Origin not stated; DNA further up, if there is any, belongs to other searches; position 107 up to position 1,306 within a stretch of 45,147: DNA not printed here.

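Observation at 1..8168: Unassigned sugar catabolic cluster combining an archaeal-type cupin PGI, FGGY kinase, two dehydrogenases, a PTE-like lactonase, a ketose 3-epimerase and a polyol dehydrogenase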

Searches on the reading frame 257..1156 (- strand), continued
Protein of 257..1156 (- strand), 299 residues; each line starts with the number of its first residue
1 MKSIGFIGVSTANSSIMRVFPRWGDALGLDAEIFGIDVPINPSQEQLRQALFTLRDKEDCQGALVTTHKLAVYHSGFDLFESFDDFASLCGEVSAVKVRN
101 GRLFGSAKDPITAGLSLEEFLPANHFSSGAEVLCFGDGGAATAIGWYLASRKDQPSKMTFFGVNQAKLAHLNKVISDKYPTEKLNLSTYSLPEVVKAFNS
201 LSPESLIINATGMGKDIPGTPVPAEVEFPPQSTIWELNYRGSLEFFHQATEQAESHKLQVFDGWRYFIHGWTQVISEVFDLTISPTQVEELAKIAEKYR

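Call 75: search_protein_families(library=ncbifam, proteins=[L090:11852-12709:+, L090:12722-13612:+, L090:13615-14361:+, L090:14366-15913:+, L090:8671-9315:+, L090:10920-11852:+], max_evalue=0.00001)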
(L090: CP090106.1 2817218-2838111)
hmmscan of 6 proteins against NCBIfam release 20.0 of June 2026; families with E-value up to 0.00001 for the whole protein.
L090:11852-12709:+ (285 aa): 2 families
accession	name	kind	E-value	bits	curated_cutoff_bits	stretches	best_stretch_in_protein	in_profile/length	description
NF001911.0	PRK00685.1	equivalog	1.4e-16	60.7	144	1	25-274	2-221/228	metal-dependent hydrolase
NF008688.0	PRK11709.1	equivalog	1.4e-11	43.9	306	1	66-259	96-296/355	L-ascorbate 6-phosphate lactonase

L090:12722-13612:+ (296 aa): 10 families
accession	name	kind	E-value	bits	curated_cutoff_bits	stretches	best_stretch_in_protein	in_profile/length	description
NF008451.0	PRK11302.1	subfamily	1.8e-84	283.6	296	1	16-292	2-278/286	transcriptional regulator HexR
NF010701.0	PRK14101.1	equivalog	5.8e-71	239.5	920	1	6-285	332-611/638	bifunctional transcriptional regulator/glucokinase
NF008458.0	PRK11337.1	equivalog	1.1e-43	149.4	378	1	16-271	15-271/293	MurR/RpiR family transcriptional regulator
NF040776.2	AlsR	equivalog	5.1e-39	133.9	400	1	19-271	6-259/279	transcriptional repressor AlsR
NF008590.0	PRK11557.1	equivalog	1.7e-26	93.3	355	1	18-263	4-254/282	MurR/RpiR family transcriptional regulator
NF012026.0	PRK15482.1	equivalog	4.5e-21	75.6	408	1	21-266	7-260/285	HTH-type transcriptional regulator MurR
NF002805.0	PRK02947.1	subfamily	2.1e-09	36.9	135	1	176-223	94-141/247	sugar isomerase domain-containing protein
NF041755.1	RuMP_HxlAB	equivalog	1.1e-08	34.5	500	1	116-244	220-344/391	bifunctional 3-hexulose-6-phosphate synthase/6-phospho-3-hexuloisomerase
TIGR03127.2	RuMP_HxlB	equivalog_domain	2.6e-08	34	160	1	119-243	7-127/178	6-phospho-3-hexuloisomerase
NF010547.0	PRK13938.1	equivalog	1.7e-06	27.8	320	1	187-258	111-183/196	D-sedoheptulose 7-phosphate isomerase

L090:13615-14361:+ (248 aa): 1 family
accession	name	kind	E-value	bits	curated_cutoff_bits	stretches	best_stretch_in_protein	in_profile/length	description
TIGR00126.1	deoC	equivalog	2.8e-51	173.9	117.3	1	19-226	2-208/211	deoxyribose-phosphate aldolase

L090:14366-15913:+ (515 aa): 12 families
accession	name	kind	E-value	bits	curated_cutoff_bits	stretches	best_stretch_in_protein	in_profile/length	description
TIGR01312.1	XylB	equivalog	2.9e-97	326.2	380.25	1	8-495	3-478/481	xylulokinase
TIGR01314.1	gntK_FGGY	equivalog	9.2e-66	222.4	648.55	1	8-492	5-485/505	gluconokinase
NF011601.0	PRK15027.1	equivalog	6.9e-62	209.4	912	1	8-499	5-478/484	xylulokinase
NF008187.0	PRK10939.1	equivalog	3.5e-61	207.4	528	1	4-504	5-507/521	autoinducer-2 kinase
TIGR02628.1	fuculo_kin_coli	equivalog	3.7e-41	141.6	470.9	1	8-463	6-448/465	L-fuculokinase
NF003154.0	PRK04123.1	equivalog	4.5e-38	131.3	428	1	5-501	6-538/554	ribulokinase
TIGR01311.1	glycerol_kin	equivalog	1e-37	129.7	590.35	1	5-497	3-490/496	glycerol kinase GlpK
NF000756.0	PRK00047.1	subfamily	5.6e-30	104.1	498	1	5-500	7-494/502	glycerol kinase GlpK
TIGR01234.1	L-ribulokinase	equivalog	2.4e-27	95.9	583.25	1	44-497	54-527/536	ribulokinase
TIGR01315.1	5C_CHO_kinase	subfamily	2.4e-22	79.4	408.7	1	7-462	4-497/541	FGGY family pentulose kinase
TIGR02627.1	rhamnulo_kin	equivalog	2.5e-16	59.3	527.95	1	84-280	79-268/454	rhamnulokinase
NF007925.0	PRK10640.1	equivalog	8.1e-13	47.6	639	1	73-280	74-274/489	rhamnulokinase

L090:8671-9315:+ (214 aa): 0 families

L090:10920-11852:+ (310 aa): 21 families
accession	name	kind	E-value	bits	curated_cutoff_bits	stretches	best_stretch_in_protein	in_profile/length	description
TIGR01327.1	PGDH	equivalog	4.8e-59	200.5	454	1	59-308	51-304/525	phosphoglycerate dehydrogenase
NF008759.0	PRK11790.1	equivalog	2.2e-39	135.3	404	1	22-296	28-308/410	phosphoglycerate dehydrogenase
NF005069.0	PRK06487.1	equivalog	7.1e-34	117.3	448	1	61-283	60-289/320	2-hydroxyacid dehydrogenase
NF009714.1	PRK13243.1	equivalog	7.5e-34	117.5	455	1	58-303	55-311/332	glyoxylate reductase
NF011938.0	PRK15409.1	equivalog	2.5e-31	108.9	492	1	50-306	46-310/324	glyoxylate/hydroxypyruvate reductase GhrB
NF001309.0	PRK00257.1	equivalog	6.6e-31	107.6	434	1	68-306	56-279/379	4-phosphoerythronate dehydrogenase PdxB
NF005750.0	PRK07574.1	equivalog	2.8e-29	102.4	329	1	64-293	108-345/386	NAD-dependent formate dehydrogenase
NF006263.0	PRK08410.1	equivalog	1.6e-27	96.7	389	1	62-306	55-308/311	D-2-hydroxyacid dehydrogenase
NF005387.0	PRK06932.1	equivalog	2e-27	96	492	1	64-292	59-297/314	2-hydroxyacid dehydrogenase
NF041369.1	Dhydh_Halo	equivalog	1.3e-23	83.7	400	1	79-303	64-293/305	D-2-hydroxyacid dehydrogenase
NF000492.1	vanH_gen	exception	9.5e-23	80.7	540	1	71-261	67-253/312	D-lactate dehydrogenase VanH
NF006374.0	PRK08605.1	subfamily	6.2e-22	78.1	356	1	55-263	52-266/332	D-lactate dehydrogenase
NF011966.0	PRK15438.1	equivalog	1.6e-21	76.8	687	1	66-295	54-268/378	4-phosphoerythronate dehydrogenase PdxB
NF005027.0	PRK06436.1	equivalog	2.2e-21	76.3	261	1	96-303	74-278/303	2-hydroxyacid dehydrogenase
NF000128.1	vanH-Sc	exception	2.2e-20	73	650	1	58-261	75-273/337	D-lactate dehydrogenase VanH-Sc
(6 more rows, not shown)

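Call 76: search_protein_families(library=pfam, proteins=[L090:11852-12709:+, L090:12722-13612:+, L001:11855-12193:+, L001:13116-13517:-, L006:11865-12563:+, L006:6229-6654:-, L006:14825-15478:-], max_evalue=0.001)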
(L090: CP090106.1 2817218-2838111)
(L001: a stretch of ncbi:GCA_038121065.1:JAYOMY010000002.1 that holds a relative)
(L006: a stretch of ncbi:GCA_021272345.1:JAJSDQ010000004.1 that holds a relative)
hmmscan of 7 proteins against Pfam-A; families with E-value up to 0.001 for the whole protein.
L090:11852-12709:+ (285 aa): 3 families
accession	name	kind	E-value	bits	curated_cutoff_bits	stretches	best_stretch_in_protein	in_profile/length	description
PF12706.13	Lactamase_B_2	-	3.7e-24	85.9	27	1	42-246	2-200/200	Beta-lactamase superfamily domain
PF13483.12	Lactamase_B_3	-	3.3e-15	56.9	24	1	25-214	1-136/160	Beta-lactamase superfamily domain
PF00753.33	Lactamase_B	-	5.7e-05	23.6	22.7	0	33-93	8-57/196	Metallo-beta-lactamase superfamily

L090:12722-13612:+ (296 aa): 3 families
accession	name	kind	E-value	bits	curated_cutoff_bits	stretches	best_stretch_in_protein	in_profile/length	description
PF01418.23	HTH_6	-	3e-22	78.8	28.3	1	16-89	2-75/77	Helix-turn-helix domain, rpiR family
PF01380.27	SIS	-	2.7e-18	66.5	25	1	139-264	2-128/131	SIS domain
PF13580.11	SIS_2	-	1.1e-08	35.7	27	1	178-224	92-138/138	SIS domain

L001:11855-12193:+ (112 aa): 1 family
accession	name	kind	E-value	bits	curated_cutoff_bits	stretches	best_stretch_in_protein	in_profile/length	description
PF07110.17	EthD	-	7.2e-11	43.5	22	1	14-94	1-92/96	EthD domain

L001:13116-13517:- (133 aa): 3 families
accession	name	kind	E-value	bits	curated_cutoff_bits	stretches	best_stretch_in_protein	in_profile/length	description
PF03992.22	ABM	-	1.5e-19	70.4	23.1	1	42-115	2-77/78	Antibiotic biosynthesis monooxygenase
PF13174.12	TPR_6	-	0.00017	22.4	26.3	1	42-67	3-28/33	Tetratricopeptide repeat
PF13181.12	TPR_8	-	0.00064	20.1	25.7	1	42-70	4-32/34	Tetratricopeptide repeat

L006:11865-12563:+ (232 aa): 3 families
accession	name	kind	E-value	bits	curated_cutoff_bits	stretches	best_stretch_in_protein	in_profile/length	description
PF13419.12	HAD_2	-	1.1e-23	84.7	23.8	1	14-190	2-177/178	Haloacid dehalogenase-like hydrolase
PF00702.32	Hydrolase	-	1.9e-21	77.7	26.4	1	10-185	1-191/191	haloacid dehalogenase-like hydrolase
PF12710.13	HAD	-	5.1e-05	24.2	27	1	13-158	1-156/189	haloacid dehalogenase-like hydrolase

L006:6229-6654:- (141 aa): 1 family
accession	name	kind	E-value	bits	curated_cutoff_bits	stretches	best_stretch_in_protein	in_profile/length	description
PF05025.18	RbsD_FucU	-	3.1e-28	99.4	25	1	3-141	1-138/138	RbsD / FucU transport protein family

L006:14825-15478:- (217 aa): 1 family
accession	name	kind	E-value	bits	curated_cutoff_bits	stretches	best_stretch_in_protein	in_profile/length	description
PF00923.25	TAL_FSA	-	7.1e-33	114.6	27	1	3-202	1-242/285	Transaldolase/Fructose-6-phosphate aldolase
